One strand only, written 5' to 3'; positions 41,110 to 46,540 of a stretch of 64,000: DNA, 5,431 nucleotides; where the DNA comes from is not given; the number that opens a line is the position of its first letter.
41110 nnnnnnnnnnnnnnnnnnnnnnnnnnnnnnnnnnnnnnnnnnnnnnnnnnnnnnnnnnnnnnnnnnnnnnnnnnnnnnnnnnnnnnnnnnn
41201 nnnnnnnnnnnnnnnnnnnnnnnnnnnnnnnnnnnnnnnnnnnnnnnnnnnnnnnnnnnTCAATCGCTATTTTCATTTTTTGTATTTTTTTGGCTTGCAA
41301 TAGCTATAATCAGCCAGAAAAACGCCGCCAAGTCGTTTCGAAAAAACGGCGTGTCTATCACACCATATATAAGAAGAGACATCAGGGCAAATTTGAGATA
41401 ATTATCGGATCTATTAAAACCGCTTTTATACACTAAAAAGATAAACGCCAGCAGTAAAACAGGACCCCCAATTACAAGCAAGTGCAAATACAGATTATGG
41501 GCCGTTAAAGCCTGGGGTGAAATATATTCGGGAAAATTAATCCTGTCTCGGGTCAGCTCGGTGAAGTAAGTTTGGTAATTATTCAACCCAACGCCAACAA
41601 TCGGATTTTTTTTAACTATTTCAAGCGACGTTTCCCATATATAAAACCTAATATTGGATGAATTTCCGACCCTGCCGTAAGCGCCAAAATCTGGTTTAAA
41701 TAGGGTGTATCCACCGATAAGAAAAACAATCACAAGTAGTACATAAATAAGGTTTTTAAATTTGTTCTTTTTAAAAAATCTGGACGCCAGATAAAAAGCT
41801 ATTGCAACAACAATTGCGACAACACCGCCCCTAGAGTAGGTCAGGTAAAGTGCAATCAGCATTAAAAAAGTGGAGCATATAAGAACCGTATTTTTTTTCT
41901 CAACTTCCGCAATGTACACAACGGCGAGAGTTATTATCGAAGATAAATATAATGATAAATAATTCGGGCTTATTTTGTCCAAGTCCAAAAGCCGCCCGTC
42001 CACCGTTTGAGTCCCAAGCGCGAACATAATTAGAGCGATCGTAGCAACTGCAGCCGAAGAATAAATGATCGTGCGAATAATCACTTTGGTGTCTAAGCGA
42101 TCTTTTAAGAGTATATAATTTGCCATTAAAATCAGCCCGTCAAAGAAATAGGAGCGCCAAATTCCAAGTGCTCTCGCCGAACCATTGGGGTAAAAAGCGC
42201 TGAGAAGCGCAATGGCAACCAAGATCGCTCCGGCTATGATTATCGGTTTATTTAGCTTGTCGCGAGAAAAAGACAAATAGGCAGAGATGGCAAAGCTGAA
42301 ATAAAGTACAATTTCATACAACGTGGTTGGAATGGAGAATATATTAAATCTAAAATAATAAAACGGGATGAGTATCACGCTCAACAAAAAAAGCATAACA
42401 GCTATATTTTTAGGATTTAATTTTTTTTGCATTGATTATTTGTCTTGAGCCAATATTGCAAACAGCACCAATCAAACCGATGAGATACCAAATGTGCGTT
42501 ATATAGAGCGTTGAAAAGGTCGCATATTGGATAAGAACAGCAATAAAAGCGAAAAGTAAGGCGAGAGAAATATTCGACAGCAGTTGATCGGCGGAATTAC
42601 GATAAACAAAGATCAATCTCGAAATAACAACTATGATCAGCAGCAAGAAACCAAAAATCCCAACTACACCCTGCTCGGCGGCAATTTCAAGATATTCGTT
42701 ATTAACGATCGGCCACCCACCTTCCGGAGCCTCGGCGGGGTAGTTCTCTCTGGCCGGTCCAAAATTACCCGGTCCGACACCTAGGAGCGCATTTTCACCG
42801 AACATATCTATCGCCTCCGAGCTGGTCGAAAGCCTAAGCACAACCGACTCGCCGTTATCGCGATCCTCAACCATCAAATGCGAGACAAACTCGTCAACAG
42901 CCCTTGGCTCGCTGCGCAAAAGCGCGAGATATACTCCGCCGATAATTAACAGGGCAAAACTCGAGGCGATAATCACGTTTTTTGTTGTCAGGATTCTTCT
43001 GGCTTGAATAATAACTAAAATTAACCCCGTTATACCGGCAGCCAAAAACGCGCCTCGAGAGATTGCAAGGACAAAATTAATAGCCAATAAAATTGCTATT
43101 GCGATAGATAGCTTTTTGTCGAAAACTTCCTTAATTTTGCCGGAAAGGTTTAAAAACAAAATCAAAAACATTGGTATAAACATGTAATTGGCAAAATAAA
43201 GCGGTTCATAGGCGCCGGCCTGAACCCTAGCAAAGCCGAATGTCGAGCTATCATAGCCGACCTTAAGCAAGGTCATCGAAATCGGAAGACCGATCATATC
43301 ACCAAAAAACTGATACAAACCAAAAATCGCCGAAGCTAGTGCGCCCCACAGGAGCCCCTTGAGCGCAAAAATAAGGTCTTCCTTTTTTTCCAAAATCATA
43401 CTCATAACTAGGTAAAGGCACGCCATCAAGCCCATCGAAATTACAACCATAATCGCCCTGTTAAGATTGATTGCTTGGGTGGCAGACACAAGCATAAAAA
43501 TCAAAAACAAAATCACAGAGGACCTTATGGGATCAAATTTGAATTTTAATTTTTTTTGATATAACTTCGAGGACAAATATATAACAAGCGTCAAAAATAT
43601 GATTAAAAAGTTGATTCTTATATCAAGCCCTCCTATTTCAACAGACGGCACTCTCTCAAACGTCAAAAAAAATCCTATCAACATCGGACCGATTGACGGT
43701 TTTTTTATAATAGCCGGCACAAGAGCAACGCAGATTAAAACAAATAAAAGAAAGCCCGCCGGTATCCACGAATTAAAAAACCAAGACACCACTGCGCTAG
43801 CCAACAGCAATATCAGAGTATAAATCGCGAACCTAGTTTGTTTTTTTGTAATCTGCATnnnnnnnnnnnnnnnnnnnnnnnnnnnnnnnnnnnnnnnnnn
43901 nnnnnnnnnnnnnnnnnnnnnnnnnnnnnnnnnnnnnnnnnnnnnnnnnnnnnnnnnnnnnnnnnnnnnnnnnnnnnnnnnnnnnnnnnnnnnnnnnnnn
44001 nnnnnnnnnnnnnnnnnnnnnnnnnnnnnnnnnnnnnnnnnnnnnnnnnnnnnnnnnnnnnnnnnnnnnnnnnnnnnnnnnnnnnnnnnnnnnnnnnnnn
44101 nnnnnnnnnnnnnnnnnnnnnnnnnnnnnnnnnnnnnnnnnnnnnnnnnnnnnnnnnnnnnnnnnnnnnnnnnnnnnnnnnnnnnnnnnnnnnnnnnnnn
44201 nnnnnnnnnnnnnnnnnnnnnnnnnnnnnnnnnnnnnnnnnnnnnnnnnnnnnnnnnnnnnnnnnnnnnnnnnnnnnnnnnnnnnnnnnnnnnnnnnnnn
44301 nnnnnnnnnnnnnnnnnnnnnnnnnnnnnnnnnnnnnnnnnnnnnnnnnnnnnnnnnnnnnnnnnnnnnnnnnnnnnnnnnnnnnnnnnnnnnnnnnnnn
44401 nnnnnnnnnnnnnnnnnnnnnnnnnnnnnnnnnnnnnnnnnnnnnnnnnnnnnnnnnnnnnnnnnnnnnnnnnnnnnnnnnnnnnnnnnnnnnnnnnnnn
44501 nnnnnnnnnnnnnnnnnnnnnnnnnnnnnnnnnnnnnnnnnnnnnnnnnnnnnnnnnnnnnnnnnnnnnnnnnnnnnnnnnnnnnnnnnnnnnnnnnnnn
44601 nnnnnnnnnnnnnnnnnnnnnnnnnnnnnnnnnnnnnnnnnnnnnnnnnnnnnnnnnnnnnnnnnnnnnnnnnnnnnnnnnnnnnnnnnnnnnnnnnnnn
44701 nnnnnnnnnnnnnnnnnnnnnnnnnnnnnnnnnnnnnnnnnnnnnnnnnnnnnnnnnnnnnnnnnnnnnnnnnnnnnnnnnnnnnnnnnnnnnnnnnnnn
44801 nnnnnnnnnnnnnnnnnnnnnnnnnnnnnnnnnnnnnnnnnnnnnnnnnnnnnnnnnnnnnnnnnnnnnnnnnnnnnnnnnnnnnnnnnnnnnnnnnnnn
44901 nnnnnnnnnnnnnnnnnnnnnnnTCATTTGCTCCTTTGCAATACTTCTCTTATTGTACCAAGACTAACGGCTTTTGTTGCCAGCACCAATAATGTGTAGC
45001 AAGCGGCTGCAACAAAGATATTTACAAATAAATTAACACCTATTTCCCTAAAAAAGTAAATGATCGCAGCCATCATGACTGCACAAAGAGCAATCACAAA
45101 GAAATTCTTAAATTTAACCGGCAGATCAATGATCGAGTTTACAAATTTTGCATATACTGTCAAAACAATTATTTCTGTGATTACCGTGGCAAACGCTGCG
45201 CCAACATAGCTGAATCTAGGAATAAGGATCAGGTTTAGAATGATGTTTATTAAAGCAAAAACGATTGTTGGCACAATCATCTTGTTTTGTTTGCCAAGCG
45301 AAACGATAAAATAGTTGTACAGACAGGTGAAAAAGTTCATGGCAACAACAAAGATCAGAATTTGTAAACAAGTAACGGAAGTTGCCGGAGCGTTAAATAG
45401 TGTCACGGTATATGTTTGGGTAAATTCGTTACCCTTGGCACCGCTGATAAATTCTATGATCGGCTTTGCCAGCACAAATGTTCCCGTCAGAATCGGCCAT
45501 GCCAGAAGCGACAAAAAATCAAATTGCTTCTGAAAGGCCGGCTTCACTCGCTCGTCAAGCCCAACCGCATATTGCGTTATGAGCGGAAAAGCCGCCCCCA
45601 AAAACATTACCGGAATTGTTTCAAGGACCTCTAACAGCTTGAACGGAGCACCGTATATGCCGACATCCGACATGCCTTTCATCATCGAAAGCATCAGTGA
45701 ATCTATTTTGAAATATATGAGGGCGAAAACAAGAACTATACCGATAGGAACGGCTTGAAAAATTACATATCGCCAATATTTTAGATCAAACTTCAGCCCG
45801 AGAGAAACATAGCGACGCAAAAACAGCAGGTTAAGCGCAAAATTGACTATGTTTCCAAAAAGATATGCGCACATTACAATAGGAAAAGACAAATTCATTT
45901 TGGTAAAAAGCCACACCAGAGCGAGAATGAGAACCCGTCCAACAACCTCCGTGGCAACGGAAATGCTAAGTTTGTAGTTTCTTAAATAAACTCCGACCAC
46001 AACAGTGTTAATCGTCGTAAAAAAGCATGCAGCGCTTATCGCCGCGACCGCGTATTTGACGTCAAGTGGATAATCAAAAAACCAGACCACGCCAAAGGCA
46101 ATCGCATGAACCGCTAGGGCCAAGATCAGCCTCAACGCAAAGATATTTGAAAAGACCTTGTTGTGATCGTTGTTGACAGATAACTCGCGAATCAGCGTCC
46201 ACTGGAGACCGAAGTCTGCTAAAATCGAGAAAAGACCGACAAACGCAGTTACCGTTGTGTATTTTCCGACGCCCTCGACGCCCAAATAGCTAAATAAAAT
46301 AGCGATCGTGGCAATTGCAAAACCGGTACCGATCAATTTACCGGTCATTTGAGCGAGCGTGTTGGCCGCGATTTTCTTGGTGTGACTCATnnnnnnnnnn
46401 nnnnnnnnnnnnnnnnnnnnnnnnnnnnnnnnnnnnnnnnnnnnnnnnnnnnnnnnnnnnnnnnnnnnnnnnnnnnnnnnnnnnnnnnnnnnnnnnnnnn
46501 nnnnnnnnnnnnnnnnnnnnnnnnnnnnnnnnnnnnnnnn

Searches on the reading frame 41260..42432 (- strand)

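Call 115: search_protein_families(library=pfam, proteins=[window:41260-42432:-], max_evalue=0.00001)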
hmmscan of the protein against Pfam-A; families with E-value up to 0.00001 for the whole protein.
window:41260-42432:- (390 aa): 1 family
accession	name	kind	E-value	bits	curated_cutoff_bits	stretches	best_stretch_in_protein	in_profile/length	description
PF04932.20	Wzy_C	-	1.2e-24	87.2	31.7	1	188-331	3-149/149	O-Antigen ligase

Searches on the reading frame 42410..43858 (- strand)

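Call 115: search_protein_families(library=pfam, proteins=[window:42410-43858:-], max_evalue=0.00001)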
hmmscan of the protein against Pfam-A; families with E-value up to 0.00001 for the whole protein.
window:42410-43858:- (482 aa): 1 family
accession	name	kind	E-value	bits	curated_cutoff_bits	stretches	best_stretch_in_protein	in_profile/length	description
PF04932.20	Wzy_C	-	3.5e-19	69.5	31.7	1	254-405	2-149/149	O-Antigen ligase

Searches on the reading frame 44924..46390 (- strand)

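Call 115: search_protein_families(library=pfam, proteins=[window:44924-46390:-], max_evalue=0.00001)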
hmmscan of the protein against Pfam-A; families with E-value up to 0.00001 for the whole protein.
window:44924-46390:- (488 aa): 2 families
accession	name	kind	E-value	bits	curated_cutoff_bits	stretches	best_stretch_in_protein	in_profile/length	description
PF01943.22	Polysacc_synt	-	2.4e-28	99.8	28.2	1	8-274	2-273/274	Polysaccharide biosynthesis protein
PF13440.11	Polysacc_synt_3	-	5e-12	46.1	23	1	39-319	9-287/293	Polysaccharide biosynthesis protein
